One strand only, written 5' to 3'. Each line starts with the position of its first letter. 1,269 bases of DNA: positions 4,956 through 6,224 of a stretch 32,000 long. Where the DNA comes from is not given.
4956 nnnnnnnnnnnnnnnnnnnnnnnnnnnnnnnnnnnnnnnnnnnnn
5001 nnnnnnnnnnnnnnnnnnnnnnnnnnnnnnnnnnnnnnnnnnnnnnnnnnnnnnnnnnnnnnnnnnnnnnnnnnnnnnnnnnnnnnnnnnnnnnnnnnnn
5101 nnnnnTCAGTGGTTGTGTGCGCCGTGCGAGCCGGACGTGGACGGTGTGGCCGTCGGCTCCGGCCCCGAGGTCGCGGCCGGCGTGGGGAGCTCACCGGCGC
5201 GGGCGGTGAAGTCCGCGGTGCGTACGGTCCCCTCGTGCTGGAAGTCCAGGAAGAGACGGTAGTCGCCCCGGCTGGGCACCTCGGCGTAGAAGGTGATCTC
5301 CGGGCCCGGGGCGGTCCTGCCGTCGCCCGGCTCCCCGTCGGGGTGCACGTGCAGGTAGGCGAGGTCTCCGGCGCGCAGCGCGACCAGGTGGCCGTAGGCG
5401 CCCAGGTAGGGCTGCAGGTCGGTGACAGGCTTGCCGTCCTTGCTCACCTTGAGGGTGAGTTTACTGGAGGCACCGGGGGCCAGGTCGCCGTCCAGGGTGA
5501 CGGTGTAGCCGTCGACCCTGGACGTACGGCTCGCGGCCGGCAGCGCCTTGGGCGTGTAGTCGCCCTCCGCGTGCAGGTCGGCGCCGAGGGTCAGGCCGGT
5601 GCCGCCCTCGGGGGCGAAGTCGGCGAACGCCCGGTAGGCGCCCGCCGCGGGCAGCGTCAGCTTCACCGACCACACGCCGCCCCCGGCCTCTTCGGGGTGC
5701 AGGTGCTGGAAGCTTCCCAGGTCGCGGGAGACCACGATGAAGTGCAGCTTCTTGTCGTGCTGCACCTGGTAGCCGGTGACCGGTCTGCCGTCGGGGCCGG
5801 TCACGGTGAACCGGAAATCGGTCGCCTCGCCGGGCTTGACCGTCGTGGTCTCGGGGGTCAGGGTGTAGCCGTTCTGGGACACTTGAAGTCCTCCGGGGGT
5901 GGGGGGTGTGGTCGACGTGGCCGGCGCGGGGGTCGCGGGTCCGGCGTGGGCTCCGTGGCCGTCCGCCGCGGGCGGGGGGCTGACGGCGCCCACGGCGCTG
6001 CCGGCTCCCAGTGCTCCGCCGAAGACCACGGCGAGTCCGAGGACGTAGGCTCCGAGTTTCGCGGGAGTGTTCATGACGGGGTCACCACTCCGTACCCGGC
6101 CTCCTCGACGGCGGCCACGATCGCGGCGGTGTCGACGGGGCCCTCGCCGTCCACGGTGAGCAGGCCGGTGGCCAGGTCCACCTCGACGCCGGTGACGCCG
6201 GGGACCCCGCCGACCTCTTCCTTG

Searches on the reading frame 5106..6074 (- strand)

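Call 42: search_protein_families(library=pfam, proteins=[window:5106-6074:-], max_evalue=0.01)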
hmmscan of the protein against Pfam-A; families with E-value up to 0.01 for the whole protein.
window:5106-6074:- (322 aa): 1 family
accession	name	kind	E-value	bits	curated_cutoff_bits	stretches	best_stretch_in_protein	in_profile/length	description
PF13115.11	YtkA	-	1.6e-05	25.9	25.9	0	67-148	4-81/85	YtkA-like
